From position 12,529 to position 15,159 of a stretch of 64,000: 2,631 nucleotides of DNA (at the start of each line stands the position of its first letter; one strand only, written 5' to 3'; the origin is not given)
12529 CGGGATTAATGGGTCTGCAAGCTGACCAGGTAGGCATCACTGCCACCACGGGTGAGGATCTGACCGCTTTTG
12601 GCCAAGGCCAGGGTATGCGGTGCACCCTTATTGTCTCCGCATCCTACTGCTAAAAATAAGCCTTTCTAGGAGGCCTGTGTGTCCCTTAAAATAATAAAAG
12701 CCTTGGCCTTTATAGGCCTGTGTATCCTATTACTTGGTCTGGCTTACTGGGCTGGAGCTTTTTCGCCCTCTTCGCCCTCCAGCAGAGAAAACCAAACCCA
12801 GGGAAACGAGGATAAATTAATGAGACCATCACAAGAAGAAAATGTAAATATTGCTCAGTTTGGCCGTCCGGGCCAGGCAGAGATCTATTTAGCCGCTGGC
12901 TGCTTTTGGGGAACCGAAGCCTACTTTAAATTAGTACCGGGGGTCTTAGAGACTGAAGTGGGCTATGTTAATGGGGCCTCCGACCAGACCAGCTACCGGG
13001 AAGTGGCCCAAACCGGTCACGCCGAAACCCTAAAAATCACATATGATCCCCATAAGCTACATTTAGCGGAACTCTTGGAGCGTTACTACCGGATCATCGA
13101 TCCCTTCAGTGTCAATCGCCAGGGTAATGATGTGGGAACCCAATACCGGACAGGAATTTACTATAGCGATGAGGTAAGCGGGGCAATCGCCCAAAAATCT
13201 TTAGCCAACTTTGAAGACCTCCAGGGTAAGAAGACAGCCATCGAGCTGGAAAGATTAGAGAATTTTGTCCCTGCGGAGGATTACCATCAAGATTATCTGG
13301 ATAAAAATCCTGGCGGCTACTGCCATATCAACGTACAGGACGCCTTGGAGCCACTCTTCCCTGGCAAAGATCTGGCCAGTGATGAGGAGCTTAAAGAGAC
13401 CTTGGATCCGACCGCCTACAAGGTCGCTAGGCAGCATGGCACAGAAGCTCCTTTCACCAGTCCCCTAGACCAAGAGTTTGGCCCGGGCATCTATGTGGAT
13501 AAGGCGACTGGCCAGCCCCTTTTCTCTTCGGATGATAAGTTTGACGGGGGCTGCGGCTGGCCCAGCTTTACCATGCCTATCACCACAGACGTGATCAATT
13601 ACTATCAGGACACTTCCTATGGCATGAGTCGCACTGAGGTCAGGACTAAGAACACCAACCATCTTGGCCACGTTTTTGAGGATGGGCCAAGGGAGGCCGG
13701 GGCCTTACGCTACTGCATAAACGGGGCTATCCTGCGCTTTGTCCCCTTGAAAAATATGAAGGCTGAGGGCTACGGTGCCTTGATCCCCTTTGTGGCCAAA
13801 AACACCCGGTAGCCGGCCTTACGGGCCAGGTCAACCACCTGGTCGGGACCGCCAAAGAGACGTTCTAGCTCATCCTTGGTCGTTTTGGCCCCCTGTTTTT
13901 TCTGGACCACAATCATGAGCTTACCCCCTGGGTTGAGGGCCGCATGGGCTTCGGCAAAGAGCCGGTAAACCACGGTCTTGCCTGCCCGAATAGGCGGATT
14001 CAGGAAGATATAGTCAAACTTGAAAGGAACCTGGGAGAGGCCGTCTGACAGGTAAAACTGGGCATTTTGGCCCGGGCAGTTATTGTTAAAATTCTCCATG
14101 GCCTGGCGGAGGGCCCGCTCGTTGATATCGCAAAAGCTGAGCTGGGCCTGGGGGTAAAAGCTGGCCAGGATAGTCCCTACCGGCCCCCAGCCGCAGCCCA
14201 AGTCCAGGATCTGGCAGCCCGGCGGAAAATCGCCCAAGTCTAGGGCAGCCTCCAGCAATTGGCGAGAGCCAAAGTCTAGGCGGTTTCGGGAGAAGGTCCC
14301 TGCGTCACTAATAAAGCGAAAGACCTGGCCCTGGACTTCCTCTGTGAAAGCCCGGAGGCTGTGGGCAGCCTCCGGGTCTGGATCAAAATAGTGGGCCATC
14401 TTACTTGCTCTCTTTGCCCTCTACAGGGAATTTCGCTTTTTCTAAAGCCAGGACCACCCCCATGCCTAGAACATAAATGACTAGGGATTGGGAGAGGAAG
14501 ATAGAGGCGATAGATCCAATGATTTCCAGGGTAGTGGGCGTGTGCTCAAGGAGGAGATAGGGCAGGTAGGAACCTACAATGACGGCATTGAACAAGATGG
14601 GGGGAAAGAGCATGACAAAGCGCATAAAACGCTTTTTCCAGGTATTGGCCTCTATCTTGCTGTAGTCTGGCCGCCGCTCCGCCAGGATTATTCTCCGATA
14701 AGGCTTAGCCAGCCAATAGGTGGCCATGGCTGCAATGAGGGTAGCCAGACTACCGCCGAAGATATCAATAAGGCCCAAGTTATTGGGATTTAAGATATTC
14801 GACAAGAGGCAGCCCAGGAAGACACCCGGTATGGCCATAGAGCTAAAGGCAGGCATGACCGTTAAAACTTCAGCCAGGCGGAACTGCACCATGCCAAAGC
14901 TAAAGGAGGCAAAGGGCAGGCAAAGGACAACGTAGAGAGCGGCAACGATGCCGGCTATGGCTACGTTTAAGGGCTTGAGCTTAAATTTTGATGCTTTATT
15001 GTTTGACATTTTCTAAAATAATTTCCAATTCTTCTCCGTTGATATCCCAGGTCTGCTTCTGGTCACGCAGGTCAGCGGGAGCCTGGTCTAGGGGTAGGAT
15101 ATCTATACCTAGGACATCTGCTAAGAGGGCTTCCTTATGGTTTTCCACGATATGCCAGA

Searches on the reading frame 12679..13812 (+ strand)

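Call 39: search_protein_families(library=pfam, proteins=[window:12679-13812:+], max_evalue=0.01)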
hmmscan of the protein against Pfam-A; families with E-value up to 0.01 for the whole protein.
window:12679-13812:+ (377 aa): 2 families
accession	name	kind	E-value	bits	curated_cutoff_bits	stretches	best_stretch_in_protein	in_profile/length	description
PF01625.27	PMSR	-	5.9e-56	189.4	23.7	1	68-216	1-153/153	Peptide methionine sulfoxide reductase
PF01641.26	SelR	-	7.3e-41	139.2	24.9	1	242-356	1-116/116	SelR domain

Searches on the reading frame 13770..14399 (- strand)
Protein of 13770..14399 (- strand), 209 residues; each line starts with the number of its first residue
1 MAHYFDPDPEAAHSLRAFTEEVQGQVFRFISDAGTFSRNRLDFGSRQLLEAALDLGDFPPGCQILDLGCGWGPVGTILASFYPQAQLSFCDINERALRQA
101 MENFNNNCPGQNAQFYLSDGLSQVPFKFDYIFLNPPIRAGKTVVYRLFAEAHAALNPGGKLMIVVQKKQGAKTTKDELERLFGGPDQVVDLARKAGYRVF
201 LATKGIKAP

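Call 39: search_protein_families(library=pfam, proteins=[window:13770-14399:-], max_evalue=0.01)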
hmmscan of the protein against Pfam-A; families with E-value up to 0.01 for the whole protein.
window:13770-14399:- (209 aa): 12 families
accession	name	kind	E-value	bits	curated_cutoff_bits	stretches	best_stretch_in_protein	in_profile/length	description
PF05175.20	MTS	-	1.5e-38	132.5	23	1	28-200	3-169/170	Methyltransferase small domain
PF13649.12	Methyltransf_25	-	3.3e-11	44.1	27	1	64-159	1-97/97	Methyltransferase domain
PF08242.18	Methyltransf_12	-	6.1e-11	43.3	30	1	65-161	1-98/98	Methyltransferase domain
PF13847.12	Methyltransf_31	-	2.4e-10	40.7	27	1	61-167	4-113/145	Methyltransferase domain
PF06325.19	PrmA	-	2.5e-05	24.4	22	1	60-163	161-258/296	Ribosomal protein L11 methyltransferase (PrmA)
PF08241.18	Methyltransf_11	-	3.5e-05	24.8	21.2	1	65-163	1-95/95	Methyltransferase domain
PF12847.13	Methyltransf_18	-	6.9e-05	23.3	27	1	60-124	14-78/151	Methyltransferase domain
PF00891.24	Methyltransf_2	-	0.00011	22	22.3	1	50-170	52-173/210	O-methyltransferase domain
PF03602.21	Cons_hypoth95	-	0.00016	21.9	24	1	61-177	42-164/182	Conserved hypothetical protein 95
PF13489.12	Methyltransf_23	-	0.00032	20.9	27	1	55-169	16-122/164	Methyltransferase domain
PF02353.26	CMAS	-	0.00081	19.2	27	1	49-165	51-166/273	Mycolic acid cyclopropane synthetase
PF10294.15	Methyltransf_16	-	0.0044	17.2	21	1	61-107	47-92/174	Lysine methyltransferase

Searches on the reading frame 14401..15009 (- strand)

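Call 39: search_protein_families(library=pfam, proteins=[window:14401-15009:-], max_evalue=0.01)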
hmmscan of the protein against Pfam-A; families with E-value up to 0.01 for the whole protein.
window:14401-15009:- (202 aa): 2 families
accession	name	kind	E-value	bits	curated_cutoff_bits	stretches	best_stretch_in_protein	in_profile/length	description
PF06177.16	QueT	-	8.4e-36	123.8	33.7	1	17-191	2-141/141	QueT transporter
PF00689.26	Cation_ATPase_C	-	0.00067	19.9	27.3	0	71-190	44-148/175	Cation transporting ATPase, C-terminus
